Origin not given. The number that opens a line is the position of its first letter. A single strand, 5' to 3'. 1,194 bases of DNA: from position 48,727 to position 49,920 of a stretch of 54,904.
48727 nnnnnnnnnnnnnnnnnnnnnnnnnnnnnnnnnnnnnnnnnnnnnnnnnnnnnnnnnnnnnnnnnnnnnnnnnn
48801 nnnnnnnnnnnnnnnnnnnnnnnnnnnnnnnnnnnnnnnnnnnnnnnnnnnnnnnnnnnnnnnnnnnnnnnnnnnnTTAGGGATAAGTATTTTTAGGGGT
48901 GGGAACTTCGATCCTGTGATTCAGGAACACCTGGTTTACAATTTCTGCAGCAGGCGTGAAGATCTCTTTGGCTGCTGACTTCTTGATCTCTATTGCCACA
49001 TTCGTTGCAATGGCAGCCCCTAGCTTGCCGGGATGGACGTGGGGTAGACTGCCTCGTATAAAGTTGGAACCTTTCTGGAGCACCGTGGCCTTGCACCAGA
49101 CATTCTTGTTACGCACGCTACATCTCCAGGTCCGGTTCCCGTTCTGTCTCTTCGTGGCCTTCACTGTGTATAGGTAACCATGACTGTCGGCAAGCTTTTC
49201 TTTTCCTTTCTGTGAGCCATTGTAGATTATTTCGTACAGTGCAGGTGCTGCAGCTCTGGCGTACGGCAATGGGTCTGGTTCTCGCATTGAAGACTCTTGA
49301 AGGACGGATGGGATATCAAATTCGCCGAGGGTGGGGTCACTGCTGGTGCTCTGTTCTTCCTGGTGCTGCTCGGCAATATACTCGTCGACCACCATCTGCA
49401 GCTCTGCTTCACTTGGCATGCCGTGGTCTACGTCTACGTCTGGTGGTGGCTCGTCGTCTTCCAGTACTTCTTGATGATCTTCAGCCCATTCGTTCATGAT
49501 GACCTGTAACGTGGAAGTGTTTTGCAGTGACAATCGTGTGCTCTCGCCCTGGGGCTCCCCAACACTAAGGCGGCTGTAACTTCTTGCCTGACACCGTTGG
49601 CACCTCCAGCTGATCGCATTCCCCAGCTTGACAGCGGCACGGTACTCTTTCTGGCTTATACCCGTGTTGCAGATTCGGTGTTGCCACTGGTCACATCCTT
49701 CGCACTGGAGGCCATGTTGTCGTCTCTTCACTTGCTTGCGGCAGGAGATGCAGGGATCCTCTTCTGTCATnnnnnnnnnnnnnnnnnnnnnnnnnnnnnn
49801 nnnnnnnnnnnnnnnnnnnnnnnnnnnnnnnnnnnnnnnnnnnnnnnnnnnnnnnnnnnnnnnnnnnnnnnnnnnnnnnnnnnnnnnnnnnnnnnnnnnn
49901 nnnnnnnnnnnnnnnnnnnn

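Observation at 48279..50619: Long-TIR element carrying only a PHD + FLYWCH-like zinc-finger ORF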

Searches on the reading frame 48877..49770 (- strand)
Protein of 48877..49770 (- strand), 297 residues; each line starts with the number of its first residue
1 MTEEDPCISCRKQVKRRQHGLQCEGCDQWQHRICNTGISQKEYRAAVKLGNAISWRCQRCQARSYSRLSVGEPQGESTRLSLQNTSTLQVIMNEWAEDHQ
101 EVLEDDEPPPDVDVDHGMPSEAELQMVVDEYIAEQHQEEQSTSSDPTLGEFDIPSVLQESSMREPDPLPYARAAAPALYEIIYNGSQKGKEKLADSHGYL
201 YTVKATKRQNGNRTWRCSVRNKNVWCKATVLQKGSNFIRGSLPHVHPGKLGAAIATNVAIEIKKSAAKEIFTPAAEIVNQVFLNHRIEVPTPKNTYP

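Call 6: search_protein_families(library=pfam, proteins=[window:48880-49770:-], max_evalue=1)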
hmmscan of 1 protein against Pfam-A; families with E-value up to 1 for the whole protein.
window:48880-49770:- (297 aa): 5 families
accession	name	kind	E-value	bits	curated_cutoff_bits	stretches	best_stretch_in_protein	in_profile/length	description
PF04500.22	FLYWCH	-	4.2e-06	27.3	23.6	1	186-246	4-62/62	FLYWCH zinc finger domain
PF00628.35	PHD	-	0.00018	21.9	24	1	7-60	1-47/47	PHD-finger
PF14353.12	CpXC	-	0.054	13.9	25.4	1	21-67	1-50/121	CpXC protein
PF14446.12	Prok-RING_1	-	0.27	11.6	29.1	1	4-35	4-35/54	Prokaryotic RING finger family 1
PF20826.3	PHD_5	-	0.48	11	27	0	21-35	24-38/56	PhD finger domain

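Call 7: search_solved_structures(query=window:48880-49770:-, max_evalue=1, show_alignments=3)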
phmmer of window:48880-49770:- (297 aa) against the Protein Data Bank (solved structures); distinct sequences matched with E-value up to 1: 21.
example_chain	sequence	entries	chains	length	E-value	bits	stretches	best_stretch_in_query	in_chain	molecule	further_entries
2vpd_A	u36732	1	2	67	5e-05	26.1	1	6-62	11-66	PYGOPUS HOMOLOG 1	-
2dx8_A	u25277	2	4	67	5e-05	26.1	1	6-62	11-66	Pygopus homolog 1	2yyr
2vpe_A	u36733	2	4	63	5.2e-05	26.1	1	6-62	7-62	PYGOPUS HOMOLOG 1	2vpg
4up0_A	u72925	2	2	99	5.7e-05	25.9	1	6-63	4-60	PYGOPUS HOMOLOG 2, B-CELL CLL/LYMPHOMA 9-LIKE PROTEIN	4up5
2vpb_A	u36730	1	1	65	6.7e-05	25.7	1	6-62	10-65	PYGOPUS HOMOLOG 1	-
2xb1_A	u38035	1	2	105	7.9e-05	25.4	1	6-62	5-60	PYGOPUS HOMOLOG 2, B-CELL CLL/LYMPHOMA 9-LIKE PROTEIN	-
2vp7_A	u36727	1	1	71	0.00074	22.3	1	6-62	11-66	PYGOPUS HOMOLOG 1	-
2kyu_A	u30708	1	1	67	0.021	17.5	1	7-63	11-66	Histone-lysine N-methyltransferase MLL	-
6mlc_A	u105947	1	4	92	0.021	17.5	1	6-57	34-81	Histone-lysine N-methyltransferase 2C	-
7zey_B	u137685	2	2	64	0.024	17.3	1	7-63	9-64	MLL cleavage product N320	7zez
3lqh_A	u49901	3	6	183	0.027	17.2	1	9-68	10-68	Histone-lysine N-methyltransferase MLL | MLL1 PHD3-Bromo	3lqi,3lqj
2ku7_A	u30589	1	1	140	0.044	16.4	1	21-70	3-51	MLL1 PHD3-Cyp33 RRM chimeric protein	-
3zpv_E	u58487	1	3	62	0.047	16.3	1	6-61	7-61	PROTEIN PYGOPUS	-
3zpv_1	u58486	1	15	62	0.047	16.3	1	6-61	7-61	PROTEIN PYGOPUS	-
2kgg_A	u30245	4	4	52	0.12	15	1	9-40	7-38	Histone demethylase JARID1A | Lysine-specific demethylase 5A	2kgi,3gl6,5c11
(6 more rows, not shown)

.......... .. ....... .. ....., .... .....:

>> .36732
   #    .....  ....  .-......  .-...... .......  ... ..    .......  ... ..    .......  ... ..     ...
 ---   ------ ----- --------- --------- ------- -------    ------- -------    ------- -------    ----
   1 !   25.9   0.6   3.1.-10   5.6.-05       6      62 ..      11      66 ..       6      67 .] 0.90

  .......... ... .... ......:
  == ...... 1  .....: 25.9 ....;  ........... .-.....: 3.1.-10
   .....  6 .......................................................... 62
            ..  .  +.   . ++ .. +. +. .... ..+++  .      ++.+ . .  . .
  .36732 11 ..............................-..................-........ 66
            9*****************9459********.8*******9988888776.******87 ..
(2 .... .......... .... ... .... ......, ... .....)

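Call 10: find_homologous_proteins(query=window:48880-49770:-)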
Query window:48880-49770:- (297 aa): 19 proteins with E <= 0.001 among 1987 candidates.
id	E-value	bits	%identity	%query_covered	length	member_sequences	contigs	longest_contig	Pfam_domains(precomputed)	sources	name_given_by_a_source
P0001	3.5e-69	252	48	95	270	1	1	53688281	PF27108.1,PF00628.36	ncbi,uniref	ncbi:uncharacterized protein LOC143040981 [Oratosquilla oratoria]|uniref:uncharacterized protein LOC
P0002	7.9e-69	250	44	98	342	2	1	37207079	PF27108.1,PF04500.23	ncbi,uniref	ncbi:uncharacterized protein [Apostichopus japonicus]|uniref:uncharacterized protein n=1 Tax=Stichop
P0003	5.3e-43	166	59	49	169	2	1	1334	PF04500.23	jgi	jgi:hypothetical protein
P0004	4.8e-42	162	58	45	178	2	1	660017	PF04500.23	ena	-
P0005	2.5e-39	154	60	44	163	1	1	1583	PF04500.23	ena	-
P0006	3.6e-39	153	54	50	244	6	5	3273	PF04500.23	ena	-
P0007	6.4e-39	152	56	46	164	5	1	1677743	-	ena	-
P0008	9.2e-39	152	59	45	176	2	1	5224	PF04500.23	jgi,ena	jgi:hypothetical protein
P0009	2.2e-38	150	56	46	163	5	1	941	PF04500.23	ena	-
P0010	3.4e-38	150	54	46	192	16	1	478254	PF04500.23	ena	-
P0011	1.5e-35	141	35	97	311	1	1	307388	PF27108.1,PF04500.23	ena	-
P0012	1.4e-33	135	40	39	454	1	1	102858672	PF10551.16,PF27108.1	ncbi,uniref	ncbi:uncharacterized protein LOC143081063 [Mytilus galloprovincialis]|uniref:uncharacterized protein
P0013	1.0e-32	132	42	37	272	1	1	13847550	PF27108.1,PF04500.23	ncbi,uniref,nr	ncbi:unnamed protein product [Mytilus coruscus]|uniref:FLYWCH-type domain-containing protein n=1 Tax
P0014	1.6e-32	131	45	55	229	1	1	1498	PF04500.23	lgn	-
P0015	1.1e-30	125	30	94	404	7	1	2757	PF27108.1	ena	-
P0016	1.8e-25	108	65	29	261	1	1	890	PF10551.16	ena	-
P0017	2.4e-14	72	34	53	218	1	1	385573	PF04500.23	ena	-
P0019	6.1e-7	47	30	39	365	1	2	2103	PF04500.23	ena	-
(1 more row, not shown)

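Call 12: find_encoding_contigs(protein=window:48877-49770:-, flank=10000, max_places=10)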
Protein window:48877-49770:- (297 aa): no gene with exactly this product is on record in the collection.

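Call 18: find_encoding_contigs(protein=P0002, flank=6000, max_places=4)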
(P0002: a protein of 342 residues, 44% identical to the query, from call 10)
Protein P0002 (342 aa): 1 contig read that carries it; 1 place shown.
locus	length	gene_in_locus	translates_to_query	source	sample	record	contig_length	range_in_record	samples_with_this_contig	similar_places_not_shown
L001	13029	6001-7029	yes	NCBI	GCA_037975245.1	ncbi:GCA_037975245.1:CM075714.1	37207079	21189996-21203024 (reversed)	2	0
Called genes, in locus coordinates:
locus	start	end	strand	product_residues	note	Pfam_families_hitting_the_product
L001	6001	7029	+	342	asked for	PF27108:PHD_Pygo, PF04500:FLYWCH (weak)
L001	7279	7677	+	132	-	-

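Call 19: find_encoding_contigs(protein=P0012, flank=6000, max_places=4)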
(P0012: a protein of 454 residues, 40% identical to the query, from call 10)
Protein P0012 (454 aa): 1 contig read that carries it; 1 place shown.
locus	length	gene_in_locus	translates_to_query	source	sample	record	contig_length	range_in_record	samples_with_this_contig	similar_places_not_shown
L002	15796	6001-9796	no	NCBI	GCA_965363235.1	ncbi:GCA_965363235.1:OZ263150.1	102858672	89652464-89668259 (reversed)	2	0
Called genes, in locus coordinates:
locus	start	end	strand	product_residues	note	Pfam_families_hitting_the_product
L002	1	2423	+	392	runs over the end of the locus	PF22700:MVD-like_N, PF18376:MDD_C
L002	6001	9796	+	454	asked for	PF27108:PHD_Pygo, PF10551:MULE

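Call 20: find_encoding_contigs(protein=P0001, flank=6000, max_places=4)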
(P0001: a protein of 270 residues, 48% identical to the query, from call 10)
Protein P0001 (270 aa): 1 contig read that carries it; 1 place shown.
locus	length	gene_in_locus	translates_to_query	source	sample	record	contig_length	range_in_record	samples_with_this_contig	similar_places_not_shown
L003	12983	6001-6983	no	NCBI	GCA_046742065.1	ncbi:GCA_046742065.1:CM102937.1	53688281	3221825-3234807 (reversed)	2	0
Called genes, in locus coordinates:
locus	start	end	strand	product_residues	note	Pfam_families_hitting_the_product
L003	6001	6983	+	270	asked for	PF00628:PHD (weak), PF27108:PHD_Pygo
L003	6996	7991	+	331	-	PF10551:MULE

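Call 33: find_encoding_contigs(protein=P0007, flank=7000, max_places=5)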
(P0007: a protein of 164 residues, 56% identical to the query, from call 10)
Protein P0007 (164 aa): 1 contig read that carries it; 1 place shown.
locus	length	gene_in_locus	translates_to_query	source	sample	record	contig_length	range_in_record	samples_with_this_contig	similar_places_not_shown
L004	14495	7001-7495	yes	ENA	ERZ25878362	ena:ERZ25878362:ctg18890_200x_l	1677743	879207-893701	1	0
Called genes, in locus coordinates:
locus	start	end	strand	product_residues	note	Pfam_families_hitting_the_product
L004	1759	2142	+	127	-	PF18758:KDZ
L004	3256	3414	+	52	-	-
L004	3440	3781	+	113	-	-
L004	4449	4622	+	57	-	-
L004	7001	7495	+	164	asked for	-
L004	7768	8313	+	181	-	PF10551:MULE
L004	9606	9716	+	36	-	-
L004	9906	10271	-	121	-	-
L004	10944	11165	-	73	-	-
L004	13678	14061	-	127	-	-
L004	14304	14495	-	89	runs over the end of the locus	-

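Call 34: find_encoding_contigs(protein=P0004, flank=7000, max_places=5)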
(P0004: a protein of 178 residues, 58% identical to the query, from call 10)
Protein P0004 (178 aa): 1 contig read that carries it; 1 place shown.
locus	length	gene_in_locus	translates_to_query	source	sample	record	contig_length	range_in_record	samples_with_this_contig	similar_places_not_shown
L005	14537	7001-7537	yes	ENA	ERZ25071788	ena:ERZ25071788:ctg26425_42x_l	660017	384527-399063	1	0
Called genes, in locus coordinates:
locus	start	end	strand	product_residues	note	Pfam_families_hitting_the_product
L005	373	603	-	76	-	-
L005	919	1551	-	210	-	-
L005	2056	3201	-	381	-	-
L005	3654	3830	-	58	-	-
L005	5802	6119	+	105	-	PF27108:PHD_Pygo (weak)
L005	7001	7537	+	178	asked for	PF04500:FLYWCH (weak)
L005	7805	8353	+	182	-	PF10551:MULE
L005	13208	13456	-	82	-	-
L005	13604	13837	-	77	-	-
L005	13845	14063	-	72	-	PF05699:Dimer_Tnp_hAT (weak)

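Call 35: find_encoding_contigs(protein=P0010, flank=7000, max_places=5)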
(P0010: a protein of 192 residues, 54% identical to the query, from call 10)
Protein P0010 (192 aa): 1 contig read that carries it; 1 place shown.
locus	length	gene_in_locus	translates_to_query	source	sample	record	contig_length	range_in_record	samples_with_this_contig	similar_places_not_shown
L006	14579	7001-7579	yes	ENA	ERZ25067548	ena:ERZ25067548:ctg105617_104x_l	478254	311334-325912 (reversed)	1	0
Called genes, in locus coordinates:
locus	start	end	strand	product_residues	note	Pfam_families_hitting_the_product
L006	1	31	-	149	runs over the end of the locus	-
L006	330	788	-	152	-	-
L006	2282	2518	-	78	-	-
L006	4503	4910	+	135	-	PF27108:PHD_Pygo (weak)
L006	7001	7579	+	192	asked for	PF04500:FLYWCH (weak)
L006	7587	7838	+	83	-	-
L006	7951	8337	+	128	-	-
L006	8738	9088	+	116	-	-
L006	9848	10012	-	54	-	-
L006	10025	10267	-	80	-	-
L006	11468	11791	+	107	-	-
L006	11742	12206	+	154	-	-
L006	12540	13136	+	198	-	-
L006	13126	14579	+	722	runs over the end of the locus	PF00078:RVT_1, PF17919:RT_RNaseH_2, PF17917:RT_RNaseH, PF17921:Integrase_H2C2, PF00665:rve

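Call 53: find_homologous_proteins(query=L003:6996-7988:+, max_evalue=1e-30)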
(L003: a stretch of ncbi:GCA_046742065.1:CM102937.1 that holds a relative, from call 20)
Query L003:6996-7988:+ (331 aa): 151 proteins with E <= 1e-30 among 795 candidates; the best 120 are listed.
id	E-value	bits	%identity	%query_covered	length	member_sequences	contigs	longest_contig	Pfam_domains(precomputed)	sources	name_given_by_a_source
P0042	1.6e-225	765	100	100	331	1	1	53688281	PF10551.16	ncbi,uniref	ncbi:uncharacterized protein LOC143040952 [Oratosquilla oratoria]|uniref:uncharacterized protein LOC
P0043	1.9e-179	614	81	99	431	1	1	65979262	PF10551.16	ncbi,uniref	ncbi:uncharacterized protein LOC143035960 [Oratosquilla oratoria]|uniref:uncharacterized protein LOC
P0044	3.0e-130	452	65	86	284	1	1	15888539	PF10551.16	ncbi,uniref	ncbi:uncharacterized protein LOC135502208 [Lineus longissimus]|uniref:uncharacterized protein LOC135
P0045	1.0e-116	408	64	79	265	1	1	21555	PF10551.16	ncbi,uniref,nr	ncbi:uncharacterized protein LOC114544551 [Dendronephthya gigantea]|uniref:uncharacterized protein L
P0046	3.4e-113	396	60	86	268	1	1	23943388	PF10551.16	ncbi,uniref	ncbi:uncharacterized protein LOC135487676 [Lineus longissimus]|uniref:uncharacterized protein LOC135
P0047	1.1e-111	391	52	98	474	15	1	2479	PF10551.16,PF04500.23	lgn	-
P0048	5.1e-111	389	52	98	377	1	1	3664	PF10551.16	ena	-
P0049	1.7e-110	387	49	99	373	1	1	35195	PF10551.16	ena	-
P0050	9.6e-109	382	51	98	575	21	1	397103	PF10551.16,PF04500.23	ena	-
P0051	3.3e-107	376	50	98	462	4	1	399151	PF10551.16,PF04500.23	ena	-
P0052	8.9e-107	375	66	72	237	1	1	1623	PF10551.16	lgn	-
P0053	1.0e-106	375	48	98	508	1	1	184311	PF10551.16,PF04500.23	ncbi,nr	ncbi:hypothetical protein QZH41_020418 [Actinostola sp. cb2023]|nr:hypothetical protein QZH41_020418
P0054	1.4e-104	368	50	98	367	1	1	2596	PF10551.16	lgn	-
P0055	2.6e-104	367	46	98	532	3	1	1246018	PF10551.16,PF04500.23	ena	-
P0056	6.9e-104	366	47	98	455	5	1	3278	PF10551.16,PF04500.23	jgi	-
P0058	2.5e-103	364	50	98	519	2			PF04500.23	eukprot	eukprot:gene15371-biopygen12796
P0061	9.3e-103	362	48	98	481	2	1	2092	PF10551.16,PF04500.23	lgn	-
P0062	1.4e-102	361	48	98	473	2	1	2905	PF10551.16,PF04500.23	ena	-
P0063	2.8e-102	360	47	98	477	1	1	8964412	PF10551.16,PF04500.23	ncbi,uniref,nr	ncbi:PREDICTED: uncharacterized protein LOC109473277 [Branchiostoma belcheri]|uniref:Uncharacterized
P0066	1.3e-101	358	48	98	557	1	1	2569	PF10551.16,PF04500.23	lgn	-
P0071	1.8e-100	354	48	98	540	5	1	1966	PF10551.16,PF04500.23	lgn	-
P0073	3.8e-100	353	45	98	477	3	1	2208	PF10551.16,PF04500.23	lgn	-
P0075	8.9e-100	352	45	98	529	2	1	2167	PF10551.16,PF04500.23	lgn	-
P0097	2.6e-92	328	45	98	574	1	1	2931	PF10551.16,PF27108.1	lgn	-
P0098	3.6e-92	327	45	97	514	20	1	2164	PF10551.16,PF04500.23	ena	-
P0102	1.1e-90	322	44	97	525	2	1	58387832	PF10551.16,PF04500.23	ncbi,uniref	ncbi:uncharacterized protein LOC134448133 [Engraulis encrasicolus]|uniref:uncharacterized protein LO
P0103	1.9e-90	321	45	98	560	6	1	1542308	PF10551.16,PF04500.23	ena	-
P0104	3.5e-90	321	46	98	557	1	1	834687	PF10551.16,PF27108.1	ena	-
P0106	6.0e-89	316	45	95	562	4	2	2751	PF10551.16,PF04500.23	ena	-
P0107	6.8e-89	316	65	61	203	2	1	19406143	-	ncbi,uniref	ncbi:uncharacterized protein LOC135495062 [Lineus longissimus]|uniref:uncharacterized protein LOC135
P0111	1.5e-87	312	43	98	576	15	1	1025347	PF10551.16,PF04500.23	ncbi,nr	ncbi:Hypothetical predicted protein [Mytilus galloprovincialis]|nr:Hypothetical predicted protein [M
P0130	3.1e-77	278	41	97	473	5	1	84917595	PF10551.16,PF04500.23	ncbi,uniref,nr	ncbi:uncharacterized protein LOC121381957 [Gigantopelta aegis]|uniref:uncharacterized protein LOC121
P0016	8.0e-70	254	75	46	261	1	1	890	PF10551.16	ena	-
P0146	2.8e-69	252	53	64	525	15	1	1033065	PF10551.16,PF27108.1,PF04500.23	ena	-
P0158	1.4e-62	230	44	73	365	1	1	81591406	PF10551.16,PF04500.23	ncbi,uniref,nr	ncbi:uncharacterized protein LOC121379414 isoform X2 [Gigantopelta aegis]|uniref:uncharacterized pro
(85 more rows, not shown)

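Call 54: predict_structure(alignment_id=A1)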
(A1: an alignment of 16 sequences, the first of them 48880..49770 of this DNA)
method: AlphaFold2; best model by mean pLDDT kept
length: 297 residues; sequences in the alignment: 16
mean_pLDDT: 74.7   pTM: 0.42
mean pLDDT of the five models: 74.7, 73.9, 73.6, 73.3, 70.6
residues with pLDDT >= 90: 91; 70-90: 98; 50-70: 53; < 50: 55
segments of 3 or more residues with pLDDT < 50: 70-89, 103-106, 144-149, 157-160, 162-165, 167-173, 290-297
pLDDT, mean of each block of 10 residues (from residue 1): 82 85 93 85 89 90 74 36 44 55 52 63 90 80 50 52 48 71 76 91 82 91 90 93 89 83 91 92 73 39
secondary structure, 60 per line:
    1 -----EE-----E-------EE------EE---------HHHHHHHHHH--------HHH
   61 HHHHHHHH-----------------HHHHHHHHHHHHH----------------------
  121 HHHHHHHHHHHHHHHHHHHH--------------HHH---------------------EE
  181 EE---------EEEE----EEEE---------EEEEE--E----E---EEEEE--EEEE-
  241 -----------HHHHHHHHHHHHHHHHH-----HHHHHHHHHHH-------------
elements in order: H40-49 H58-68 H86-98 H121-140 E179-182 E192-195 E200-203 E213-217 E229-233 E236-239 H252-268 H274-284

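Call 55: find_encoding_contigs(protein=P0044, flank=8000, max_places=4)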
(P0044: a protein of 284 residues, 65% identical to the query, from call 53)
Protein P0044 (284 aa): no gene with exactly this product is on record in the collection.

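Call 56: find_encoding_contigs(protein=P0046, flank=8000, max_places=4)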
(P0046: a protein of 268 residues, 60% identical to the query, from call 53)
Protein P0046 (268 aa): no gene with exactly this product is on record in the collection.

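Call 57: find_encoding_contigs(protein=P0107, flank=8000, max_places=4)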
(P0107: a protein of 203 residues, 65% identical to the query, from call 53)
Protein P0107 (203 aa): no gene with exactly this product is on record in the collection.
